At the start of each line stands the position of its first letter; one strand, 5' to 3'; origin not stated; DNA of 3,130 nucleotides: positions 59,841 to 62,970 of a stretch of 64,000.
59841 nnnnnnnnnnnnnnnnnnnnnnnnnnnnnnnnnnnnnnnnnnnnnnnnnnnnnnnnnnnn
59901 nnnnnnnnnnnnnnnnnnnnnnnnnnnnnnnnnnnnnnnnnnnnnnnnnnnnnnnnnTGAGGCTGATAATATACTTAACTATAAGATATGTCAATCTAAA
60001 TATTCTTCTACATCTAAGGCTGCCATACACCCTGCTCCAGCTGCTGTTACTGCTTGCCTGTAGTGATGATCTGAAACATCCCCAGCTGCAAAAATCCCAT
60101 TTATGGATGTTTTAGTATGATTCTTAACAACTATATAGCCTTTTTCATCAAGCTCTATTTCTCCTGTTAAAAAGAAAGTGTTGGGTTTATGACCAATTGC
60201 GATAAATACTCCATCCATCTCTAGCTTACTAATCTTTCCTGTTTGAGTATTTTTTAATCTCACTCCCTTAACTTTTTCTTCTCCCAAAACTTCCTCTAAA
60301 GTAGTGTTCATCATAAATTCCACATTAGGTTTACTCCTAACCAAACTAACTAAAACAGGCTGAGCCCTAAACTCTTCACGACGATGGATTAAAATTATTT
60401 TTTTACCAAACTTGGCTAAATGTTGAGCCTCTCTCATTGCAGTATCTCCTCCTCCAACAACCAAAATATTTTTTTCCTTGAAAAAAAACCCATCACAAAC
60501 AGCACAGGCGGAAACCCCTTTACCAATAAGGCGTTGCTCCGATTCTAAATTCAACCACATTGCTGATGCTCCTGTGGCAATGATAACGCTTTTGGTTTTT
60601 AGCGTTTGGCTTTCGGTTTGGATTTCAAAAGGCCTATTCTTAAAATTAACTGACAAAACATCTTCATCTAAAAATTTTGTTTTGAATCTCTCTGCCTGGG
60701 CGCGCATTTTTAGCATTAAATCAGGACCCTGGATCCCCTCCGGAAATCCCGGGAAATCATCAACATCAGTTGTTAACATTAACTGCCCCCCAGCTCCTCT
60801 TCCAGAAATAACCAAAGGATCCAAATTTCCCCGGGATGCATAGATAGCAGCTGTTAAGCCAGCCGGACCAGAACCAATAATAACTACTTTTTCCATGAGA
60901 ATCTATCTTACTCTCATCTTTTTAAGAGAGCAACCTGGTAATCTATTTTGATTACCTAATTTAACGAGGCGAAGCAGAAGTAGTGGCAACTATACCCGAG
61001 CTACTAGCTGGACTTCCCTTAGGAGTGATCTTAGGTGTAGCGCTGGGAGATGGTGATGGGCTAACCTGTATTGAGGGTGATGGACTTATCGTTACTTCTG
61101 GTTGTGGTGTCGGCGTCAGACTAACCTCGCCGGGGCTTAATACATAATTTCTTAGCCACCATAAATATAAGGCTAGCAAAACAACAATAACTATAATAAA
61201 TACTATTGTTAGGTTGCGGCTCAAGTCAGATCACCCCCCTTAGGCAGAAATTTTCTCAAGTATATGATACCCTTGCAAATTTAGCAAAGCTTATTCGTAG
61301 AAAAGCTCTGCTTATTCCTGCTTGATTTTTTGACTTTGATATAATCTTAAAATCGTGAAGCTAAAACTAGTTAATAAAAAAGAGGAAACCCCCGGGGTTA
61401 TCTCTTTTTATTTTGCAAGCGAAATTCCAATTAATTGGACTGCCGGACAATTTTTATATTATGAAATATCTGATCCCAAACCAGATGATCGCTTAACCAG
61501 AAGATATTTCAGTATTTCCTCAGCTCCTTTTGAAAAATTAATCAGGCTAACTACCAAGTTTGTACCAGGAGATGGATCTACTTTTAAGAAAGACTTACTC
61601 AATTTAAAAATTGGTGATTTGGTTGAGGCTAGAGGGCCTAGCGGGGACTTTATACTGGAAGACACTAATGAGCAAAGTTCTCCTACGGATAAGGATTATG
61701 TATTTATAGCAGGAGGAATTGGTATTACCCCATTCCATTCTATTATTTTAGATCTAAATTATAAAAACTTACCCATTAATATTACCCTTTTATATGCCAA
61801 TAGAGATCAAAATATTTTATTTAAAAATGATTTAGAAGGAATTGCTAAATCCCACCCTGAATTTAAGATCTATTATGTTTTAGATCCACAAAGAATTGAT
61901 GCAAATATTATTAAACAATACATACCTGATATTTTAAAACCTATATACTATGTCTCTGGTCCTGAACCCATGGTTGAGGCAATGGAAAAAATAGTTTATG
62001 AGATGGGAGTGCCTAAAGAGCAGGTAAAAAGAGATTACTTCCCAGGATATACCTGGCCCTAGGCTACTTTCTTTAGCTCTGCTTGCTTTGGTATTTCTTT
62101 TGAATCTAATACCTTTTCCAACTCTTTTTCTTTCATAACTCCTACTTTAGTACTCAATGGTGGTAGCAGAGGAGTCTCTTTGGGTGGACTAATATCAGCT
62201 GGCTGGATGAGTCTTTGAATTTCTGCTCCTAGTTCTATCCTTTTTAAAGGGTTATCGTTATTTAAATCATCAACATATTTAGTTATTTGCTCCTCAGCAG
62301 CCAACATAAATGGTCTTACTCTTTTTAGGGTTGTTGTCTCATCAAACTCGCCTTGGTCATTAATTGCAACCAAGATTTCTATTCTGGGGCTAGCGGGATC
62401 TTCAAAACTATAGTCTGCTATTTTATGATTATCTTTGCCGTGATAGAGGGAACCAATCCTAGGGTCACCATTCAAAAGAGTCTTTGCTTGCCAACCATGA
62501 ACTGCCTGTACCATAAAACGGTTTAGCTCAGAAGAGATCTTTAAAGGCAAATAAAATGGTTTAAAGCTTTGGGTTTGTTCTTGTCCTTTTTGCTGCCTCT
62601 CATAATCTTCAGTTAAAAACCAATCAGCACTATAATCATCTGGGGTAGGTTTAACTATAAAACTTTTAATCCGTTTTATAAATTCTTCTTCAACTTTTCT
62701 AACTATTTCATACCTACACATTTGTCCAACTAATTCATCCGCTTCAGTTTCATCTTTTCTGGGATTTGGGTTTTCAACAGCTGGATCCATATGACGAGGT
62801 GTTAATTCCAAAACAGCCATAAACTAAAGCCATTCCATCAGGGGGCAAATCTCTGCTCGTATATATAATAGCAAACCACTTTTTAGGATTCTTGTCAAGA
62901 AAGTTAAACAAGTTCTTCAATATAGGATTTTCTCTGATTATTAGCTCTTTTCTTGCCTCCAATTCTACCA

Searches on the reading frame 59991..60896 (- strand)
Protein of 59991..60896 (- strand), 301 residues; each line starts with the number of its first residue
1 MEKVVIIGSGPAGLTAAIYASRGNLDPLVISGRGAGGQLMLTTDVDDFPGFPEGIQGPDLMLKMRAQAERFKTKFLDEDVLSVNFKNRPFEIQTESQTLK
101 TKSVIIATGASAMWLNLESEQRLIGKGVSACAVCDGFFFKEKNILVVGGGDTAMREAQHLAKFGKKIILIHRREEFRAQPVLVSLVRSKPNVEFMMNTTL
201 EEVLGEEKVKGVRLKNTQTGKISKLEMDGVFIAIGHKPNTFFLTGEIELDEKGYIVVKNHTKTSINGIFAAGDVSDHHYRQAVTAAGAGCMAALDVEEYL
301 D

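Call 28: search_protein_families(library=pfam, proteins=[window:59991-60896:-], max_evalue=0.001)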
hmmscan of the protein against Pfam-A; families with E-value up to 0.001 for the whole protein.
window:59991-60896:- (301 aa): 14 families
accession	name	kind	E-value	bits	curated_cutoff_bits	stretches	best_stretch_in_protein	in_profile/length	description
PF07992.20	Pyr_redox_2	-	1.8e-52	179.1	26.1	1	3-289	2-291/291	Pyridine nucleotide-disulphide oxidoreductase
PF13738.12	Pyr_redox_3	-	2.9e-25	89.6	30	1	76-272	100-305/305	Pyridine nucleotide-disulphide oxidoreductase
PF00070.33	Pyr_redox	-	9.2e-16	58.6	22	1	143-216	1-81/82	Pyridine nucleotide-disulphide oxidoreductase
PF00890.30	FAD_binding_2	-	2.4e-10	40.6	20.4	1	4-37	2-36/414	FAD binding domain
PF03486.20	HI0933_like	-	4e-09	36.7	50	0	3-35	2-34/244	HI0933-like protein Rossmann domain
PF01266.30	DAO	-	4.3e-08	33.5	27.9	0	3-36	1-35/353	FAD dependent oxidoreductase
PF13241.12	NAD_binding_7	-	1.9e-06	28.8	22.1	1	139-177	5-44/104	Putative NAD(P)-binding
PF12831.13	FAD_oxidored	-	5.8e-06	26.3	27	0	4-37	2-36/416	FAD dependent oxidoreductase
PF13450.12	NAD_binding_8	-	7.9e-06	26.5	21.9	0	6-39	1-35/68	NAD(P)-binding Rossmann-like domain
PF01488.26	Shikimate_DH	-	2.5e-05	24.8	24.3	0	139-185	10-56/138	Shikimate / quinate 5-dehydrogenase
PF01946.23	Thi4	-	3.2e-05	23.7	26.2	0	3-31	19-48/235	Thi4 family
PF01494.25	FAD_binding_3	-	3.3e-05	23.7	22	0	143-208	3-66/349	FAD binding domain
PF01134.28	GIDA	-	0.00028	20.5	22.1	0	3-29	1-27/391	Glucose inhibited division protein A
PF13434.12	Lys_Orn_oxgnase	-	0.00059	19.5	21.3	0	77-176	115-225/339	L-lysine 6-monooxygenase/L-ornithine 5-monooxygenase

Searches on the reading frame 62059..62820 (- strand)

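Call 28: search_protein_families(library=pfam, proteins=[window:62059-62820:-], max_evalue=0.001)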
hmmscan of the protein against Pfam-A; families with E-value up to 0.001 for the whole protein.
window:62059-62820:- (253 aa): 0 families

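Call 81: search_protein_families(library=pfam, proteins=[window:62059-62820:-], max_evalue=1)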
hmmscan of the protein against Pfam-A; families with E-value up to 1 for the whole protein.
window:62059-62820:- (253 aa): 1 family
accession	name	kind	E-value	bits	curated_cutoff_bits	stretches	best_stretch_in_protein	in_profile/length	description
PF17471.7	GP63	-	0.094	13.3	25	1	10-51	28-67/73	Gene product 63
